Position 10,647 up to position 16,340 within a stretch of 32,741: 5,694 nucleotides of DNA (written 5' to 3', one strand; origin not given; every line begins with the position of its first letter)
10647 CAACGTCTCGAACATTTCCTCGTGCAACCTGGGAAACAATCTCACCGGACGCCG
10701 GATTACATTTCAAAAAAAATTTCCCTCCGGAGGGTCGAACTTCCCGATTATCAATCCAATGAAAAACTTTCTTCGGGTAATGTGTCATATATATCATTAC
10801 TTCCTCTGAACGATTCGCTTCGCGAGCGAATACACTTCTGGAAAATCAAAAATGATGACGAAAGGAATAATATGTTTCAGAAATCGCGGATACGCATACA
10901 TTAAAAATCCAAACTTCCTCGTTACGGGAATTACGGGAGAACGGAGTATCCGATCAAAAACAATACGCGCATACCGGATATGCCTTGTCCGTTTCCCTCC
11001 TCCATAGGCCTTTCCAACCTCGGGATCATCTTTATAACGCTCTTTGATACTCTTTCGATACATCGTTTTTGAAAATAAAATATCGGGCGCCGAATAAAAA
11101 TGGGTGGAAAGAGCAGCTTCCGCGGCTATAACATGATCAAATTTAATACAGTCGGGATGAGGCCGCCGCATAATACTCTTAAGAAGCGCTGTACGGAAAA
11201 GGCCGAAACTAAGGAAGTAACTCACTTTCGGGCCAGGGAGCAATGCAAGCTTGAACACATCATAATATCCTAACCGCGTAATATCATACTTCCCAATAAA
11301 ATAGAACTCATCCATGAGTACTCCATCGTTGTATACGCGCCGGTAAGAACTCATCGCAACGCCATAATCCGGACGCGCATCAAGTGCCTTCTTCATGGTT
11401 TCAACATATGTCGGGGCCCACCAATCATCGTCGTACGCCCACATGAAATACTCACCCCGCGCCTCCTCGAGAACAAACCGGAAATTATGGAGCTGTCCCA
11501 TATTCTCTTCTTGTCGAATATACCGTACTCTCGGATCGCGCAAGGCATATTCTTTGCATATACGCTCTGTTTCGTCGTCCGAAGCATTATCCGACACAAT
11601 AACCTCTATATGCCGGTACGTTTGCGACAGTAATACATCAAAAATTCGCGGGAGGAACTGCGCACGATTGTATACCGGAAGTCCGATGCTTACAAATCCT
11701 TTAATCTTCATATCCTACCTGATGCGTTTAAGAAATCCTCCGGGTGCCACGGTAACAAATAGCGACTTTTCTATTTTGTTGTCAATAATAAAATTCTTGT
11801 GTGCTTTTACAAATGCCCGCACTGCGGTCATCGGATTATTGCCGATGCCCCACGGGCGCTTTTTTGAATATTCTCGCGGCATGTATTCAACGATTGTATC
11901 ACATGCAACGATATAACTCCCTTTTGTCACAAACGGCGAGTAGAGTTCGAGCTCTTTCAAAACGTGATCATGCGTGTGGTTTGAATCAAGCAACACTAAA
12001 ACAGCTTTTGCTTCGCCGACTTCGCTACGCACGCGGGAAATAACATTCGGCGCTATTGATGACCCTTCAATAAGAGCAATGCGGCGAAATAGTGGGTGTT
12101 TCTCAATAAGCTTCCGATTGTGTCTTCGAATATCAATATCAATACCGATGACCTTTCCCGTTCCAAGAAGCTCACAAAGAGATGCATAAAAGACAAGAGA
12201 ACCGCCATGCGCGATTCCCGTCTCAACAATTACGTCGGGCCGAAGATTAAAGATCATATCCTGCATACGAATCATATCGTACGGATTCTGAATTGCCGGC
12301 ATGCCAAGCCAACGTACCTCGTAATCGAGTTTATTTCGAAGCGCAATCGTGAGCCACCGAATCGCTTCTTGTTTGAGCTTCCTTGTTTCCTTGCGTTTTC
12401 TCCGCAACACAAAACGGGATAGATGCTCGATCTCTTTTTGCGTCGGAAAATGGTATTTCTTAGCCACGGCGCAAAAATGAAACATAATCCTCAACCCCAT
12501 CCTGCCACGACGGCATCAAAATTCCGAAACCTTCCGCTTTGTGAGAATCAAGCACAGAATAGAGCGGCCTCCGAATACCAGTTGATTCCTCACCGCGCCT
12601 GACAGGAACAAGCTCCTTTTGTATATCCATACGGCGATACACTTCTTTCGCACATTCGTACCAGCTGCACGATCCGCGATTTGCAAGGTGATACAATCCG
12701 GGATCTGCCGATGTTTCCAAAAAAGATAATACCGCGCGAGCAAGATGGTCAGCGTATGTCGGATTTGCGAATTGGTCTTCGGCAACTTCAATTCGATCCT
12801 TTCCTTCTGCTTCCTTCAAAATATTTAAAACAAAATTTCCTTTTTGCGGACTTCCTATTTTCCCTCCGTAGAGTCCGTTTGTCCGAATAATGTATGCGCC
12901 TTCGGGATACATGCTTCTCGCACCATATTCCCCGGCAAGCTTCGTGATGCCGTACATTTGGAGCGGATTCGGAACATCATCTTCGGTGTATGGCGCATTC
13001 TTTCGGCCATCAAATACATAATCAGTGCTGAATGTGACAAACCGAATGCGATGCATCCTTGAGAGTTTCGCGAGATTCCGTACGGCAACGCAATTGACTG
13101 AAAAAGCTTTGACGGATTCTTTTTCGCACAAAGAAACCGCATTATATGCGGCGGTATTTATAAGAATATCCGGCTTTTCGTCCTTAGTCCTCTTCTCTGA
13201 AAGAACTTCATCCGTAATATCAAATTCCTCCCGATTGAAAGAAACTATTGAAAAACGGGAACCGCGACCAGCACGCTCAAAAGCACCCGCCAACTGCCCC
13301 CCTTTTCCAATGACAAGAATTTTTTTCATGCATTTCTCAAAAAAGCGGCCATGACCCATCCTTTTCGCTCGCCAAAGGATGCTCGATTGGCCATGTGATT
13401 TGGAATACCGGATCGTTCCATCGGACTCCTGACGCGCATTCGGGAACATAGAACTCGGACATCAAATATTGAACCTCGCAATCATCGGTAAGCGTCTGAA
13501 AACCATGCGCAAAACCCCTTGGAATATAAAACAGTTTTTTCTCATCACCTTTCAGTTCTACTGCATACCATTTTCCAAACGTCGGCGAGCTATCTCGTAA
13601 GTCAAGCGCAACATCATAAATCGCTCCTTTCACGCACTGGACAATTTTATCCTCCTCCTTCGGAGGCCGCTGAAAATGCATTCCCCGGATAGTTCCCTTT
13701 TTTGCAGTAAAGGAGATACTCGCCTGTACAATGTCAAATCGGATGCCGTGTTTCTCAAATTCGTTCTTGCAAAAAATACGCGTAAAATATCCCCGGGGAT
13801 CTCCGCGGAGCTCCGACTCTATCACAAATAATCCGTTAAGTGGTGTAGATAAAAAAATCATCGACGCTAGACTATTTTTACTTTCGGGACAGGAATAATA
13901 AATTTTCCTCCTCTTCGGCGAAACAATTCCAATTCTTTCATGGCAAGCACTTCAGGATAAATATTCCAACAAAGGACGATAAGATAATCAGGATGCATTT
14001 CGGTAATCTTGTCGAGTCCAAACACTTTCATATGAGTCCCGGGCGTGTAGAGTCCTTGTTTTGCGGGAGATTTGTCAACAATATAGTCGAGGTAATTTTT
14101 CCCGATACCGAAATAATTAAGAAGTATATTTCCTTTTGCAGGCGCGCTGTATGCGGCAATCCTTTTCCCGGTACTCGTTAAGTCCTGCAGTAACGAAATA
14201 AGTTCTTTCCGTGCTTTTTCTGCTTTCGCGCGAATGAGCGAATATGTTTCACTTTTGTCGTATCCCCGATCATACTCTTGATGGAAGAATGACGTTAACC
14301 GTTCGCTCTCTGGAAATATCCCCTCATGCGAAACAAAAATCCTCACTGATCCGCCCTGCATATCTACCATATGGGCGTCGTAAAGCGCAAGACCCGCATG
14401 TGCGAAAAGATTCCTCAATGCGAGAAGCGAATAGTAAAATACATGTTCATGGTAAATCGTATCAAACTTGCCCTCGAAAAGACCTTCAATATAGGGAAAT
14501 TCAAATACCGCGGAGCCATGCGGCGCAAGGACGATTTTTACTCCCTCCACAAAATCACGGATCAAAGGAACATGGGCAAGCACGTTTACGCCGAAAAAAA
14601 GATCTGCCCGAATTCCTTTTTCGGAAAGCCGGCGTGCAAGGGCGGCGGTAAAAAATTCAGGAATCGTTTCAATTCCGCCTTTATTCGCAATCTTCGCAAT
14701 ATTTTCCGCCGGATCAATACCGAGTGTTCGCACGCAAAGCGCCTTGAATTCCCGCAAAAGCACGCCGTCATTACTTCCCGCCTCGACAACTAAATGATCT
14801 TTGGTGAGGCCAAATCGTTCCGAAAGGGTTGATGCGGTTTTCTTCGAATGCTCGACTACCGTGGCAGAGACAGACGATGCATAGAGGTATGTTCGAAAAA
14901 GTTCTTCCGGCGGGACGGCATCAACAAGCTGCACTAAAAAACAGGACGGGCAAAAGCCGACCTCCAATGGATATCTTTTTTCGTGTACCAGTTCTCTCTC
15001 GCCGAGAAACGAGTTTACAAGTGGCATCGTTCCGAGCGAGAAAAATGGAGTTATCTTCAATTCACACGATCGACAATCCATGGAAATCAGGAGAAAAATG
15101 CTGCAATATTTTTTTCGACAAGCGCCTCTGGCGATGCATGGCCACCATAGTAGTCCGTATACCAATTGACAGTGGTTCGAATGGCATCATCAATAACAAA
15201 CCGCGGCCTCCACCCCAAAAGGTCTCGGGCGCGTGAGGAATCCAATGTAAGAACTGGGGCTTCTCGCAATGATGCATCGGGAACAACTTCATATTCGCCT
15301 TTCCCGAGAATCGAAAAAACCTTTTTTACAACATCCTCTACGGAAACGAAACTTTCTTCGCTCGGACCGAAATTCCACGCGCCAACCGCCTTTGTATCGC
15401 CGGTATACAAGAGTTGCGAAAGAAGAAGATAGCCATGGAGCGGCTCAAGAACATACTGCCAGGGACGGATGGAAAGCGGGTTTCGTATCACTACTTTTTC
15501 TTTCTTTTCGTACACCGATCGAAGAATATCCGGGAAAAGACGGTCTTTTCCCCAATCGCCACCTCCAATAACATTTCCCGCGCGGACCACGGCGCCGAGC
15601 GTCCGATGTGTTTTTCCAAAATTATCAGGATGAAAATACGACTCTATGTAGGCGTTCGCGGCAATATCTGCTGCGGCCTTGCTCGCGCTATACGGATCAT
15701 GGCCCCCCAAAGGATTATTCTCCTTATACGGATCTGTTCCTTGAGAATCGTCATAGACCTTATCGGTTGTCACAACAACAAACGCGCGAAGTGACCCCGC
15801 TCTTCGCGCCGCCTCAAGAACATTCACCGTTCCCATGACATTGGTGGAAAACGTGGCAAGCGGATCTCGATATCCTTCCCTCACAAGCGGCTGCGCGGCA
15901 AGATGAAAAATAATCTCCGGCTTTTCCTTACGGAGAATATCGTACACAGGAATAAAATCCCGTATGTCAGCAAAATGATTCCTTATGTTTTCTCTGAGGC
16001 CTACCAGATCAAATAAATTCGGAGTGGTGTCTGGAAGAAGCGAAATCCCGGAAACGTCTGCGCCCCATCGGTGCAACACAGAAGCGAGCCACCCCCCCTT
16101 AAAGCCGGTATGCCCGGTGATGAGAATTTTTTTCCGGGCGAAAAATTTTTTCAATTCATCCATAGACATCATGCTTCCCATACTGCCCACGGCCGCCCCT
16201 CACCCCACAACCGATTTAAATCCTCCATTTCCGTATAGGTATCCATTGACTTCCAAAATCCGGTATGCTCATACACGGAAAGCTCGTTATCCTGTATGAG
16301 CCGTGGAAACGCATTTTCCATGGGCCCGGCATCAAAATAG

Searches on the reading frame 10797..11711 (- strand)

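Call 11: search_protein_families(library=pfam, proteins=[window:10797-11711:-], max_evalue=0.001)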
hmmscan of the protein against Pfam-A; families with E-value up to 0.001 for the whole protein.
window:10797-11711:- (304 aa): 2 families
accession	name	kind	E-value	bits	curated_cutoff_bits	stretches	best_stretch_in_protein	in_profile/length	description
PF00535.33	Glycos_transf_2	-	2.2e-29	103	23.3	1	8-131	1-124/168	Glycosyl transferase family 2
PF13641.12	Glyco_tranf_2_3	-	0.00089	19.8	27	0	12-106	8-107/230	Glycosyltransferase like family 2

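Call 82: search_protein_families(library=ncbifam, proteins=[window:10797-11711:-], max_evalue=0.01)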
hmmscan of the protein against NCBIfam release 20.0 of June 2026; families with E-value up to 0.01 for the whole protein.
window:10797-11711:- (304 aa): 18 families
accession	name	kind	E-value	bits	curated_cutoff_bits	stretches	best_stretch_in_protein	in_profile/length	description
NF047683.1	TeichurnBiosyTuaG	equivalog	4.8e-17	62.4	400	1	3-136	4-136/252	teichuronic acid biosynthesis protein TuaG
TIGR04440.1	glyco_TIGR04440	domain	3.6e-15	56.3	70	1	8-182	3-177/215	TIGR00180 family glycosyltransferase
NF050050.1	ProtGlycPglI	equivalog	1.3e-14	54.3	500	1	6-109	3-107/306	GalNAc(5)-diNAcBac-PP-undecaprenol beta-1,3-glucosyltransferase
NF053739.1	GlytfEpsEBac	equivalog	1.5e-13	50.3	450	1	7-121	3-118/265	glycosyltransferase EpsE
NF007482.0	PRK10073.1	equivalog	2.2e-13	50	423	1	5-110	6-111/334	glycosyltransferase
NF007453.0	PRK10018.1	equivalog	3.9e-12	46.4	382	1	4-103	5-104/280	colanic acid biosynthesis glycosyltransferase WcaA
TIGR04017.1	WcaA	equivalog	1.5e-11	44.4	495.75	1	4-103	4-103/279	colanic acid biosynthesis glycosyltransferase WcaA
TIGR03937.1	PgaC_IcaA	equivalog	2.5e-11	43.2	422.3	1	6-127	46-166/407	poly-beta-1,6-N-acetyl-D-glucosamine synthase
NF041875.1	EPS_EpsD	equivalog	1.4e-10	41.1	370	1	7-106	1-100/325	exopolysaccharide biosynthesis glycosyltransferase EpsD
NF038302.1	EPS_HpsE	equivalog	6e-10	38.6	300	1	8-122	4-123/307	hormogonium polysaccharide biosynthesis glycosyltransferase HpsE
NF045692.1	OglycostaseCruG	equivalog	5.2e-07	28.9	600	1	5-67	41-103/386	2'-O-glycosyltransferase CruG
TIGR04283.1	glyco_like_mftF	equivalog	2.6e-06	27.2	182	1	7-113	1-99/221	TIGR04283 family arsenosugar biosynthesis glycosyltransferase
TIGR03965.1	mycofact_glyco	equivalog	1.1e-05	24.6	280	1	7-93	76-162/467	mycofactocin biosynthesis glycosyltransferase MftF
NF047588.1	GlcsyltransPgfSStrep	equivalog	1.7e-05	24.2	500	1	7-109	3-109/308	glycosyltransferase PgfS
NF038299.1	EPS_HpsN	equivalog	1.8e-05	23.9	425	1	7-120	3-116/317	hormogonium polysaccharide biosynthesis glycosyltransferase HpsN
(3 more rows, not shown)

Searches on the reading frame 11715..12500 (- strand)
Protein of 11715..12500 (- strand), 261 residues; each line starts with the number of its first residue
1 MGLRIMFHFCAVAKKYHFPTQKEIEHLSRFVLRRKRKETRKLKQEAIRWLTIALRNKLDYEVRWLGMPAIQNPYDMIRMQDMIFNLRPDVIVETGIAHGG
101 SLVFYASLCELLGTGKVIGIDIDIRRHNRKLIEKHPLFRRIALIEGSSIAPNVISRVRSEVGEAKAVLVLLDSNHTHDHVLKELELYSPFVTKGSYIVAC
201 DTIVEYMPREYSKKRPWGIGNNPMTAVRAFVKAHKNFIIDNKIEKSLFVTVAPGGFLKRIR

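Call 11: search_protein_families(library=pfam, proteins=[window:11715-12500:-], max_evalue=0.001)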
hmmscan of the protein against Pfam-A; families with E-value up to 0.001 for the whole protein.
window:11715-12500:- (261 aa): 2 families
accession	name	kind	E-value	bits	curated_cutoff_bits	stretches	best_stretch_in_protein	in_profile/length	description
PF04989.18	RMNT_CmcI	-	1.9e-83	279.7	23.2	1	57-260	2-206/206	Rhamnosyl O-methyltransferase/CmcI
PF13578.12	Methyltransf_24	-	3e-12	47.8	26.3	1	92-199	1-102/105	Methyltransferase domain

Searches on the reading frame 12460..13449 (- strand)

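Call 11: search_protein_families(library=pfam, proteins=[window:12460-13449:-], max_evalue=0.001)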
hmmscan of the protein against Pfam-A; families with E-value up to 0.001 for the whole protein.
window:12460-13449:- (329 aa): 4 families
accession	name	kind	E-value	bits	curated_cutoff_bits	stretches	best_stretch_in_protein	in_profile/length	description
PF04321.23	RmlD_sub_bind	-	2e-74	250.7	27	1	43-324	2-283/287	RmlD substrate binding domain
PF01370.27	Epimerase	-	1.8e-16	60.7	20.9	1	57-250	14-234/240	NAD dependent epimerase/dehydratase family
PF16363.11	GDP_Man_Dehyd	-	1.2e-10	41.8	27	1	74-207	57-193/332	GDP-mannose 4,6 dehydratase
PF02719.21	Polysacc_synt_2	-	2.9e-06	27.1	20.2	1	77-144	62-130/293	Polysaccharide biosynthesis protein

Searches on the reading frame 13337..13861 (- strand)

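Call 11: search_protein_families(library=pfam, proteins=[window:13337-13861:-], max_evalue=0.001)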
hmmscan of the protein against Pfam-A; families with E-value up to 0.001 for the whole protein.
window:13337-13861:- (174 aa): 1 family
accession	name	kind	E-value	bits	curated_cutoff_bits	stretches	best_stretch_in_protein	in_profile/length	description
PF00908.23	dTDP_sugar_isom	-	1.6e-63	213.9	27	1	6-174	2-166/168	dTDP-4-dehydrorhamnose 3,5-epimerase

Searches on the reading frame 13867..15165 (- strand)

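Call 11: search_protein_families(library=pfam, proteins=[window:13867-15165:-], max_evalue=0.001)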
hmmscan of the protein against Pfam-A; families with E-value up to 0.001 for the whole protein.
window:13867-15165:- (432 aa): 5 families
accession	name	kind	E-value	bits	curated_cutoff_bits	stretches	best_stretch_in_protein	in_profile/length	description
PF08484.17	Methyltransf_14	-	5.4e-47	160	23.5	1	269-427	2-160/160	C-methyltransferase C-terminal domain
PF08421.16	Methyltransf_13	-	7.1e-19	68.2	31.3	1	31-90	1-62/62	Putative zinc binding domain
PF13489.12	Methyltransf_23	-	1.5e-07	31.7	27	1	120-261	20-161/164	Methyltransferase domain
PF08242.18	Methyltransf_12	-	0.00011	23.2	30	1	127-217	1-96/98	Methyltransferase domain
PF08241.18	Methyltransf_11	-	0.00039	21.4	21.2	0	128-221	2-95/95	Methyltransferase domain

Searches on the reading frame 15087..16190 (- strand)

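Call 11: search_protein_families(library=pfam, proteins=[window:15087-16190:-], max_evalue=0.001)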
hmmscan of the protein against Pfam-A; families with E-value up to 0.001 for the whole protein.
window:15087-16190:- (367 aa): 6 families
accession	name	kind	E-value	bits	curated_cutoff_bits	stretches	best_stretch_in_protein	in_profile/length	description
PF16363.11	GDP_Man_Dehyd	-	4.4e-38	132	27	1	23-339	1-331/332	GDP-mannose 4,6 dehydratase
PF01370.27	Epimerase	-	4.3e-33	115.2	20.9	1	22-259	1-226/240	NAD dependent epimerase/dehydratase family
PF02719.21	Polysacc_synt_2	-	2.8e-11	43.6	20.2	1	22-147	1-133/293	Polysaccharide biosynthesis protein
PF04321.23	RmlD_sub_bind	-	4.9e-09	36.1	27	1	21-180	2-138/287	RmlD substrate binding domain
PF07993.18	NAD_binding_4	-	6.8e-07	29.1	20.1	1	91-181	89-191/258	Male sterility protein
PF01073.25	3Beta_HSD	-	0.00013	21.5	22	1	23-175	1-154/280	3-beta hydroxysteroid dehydrogenase/isomerase family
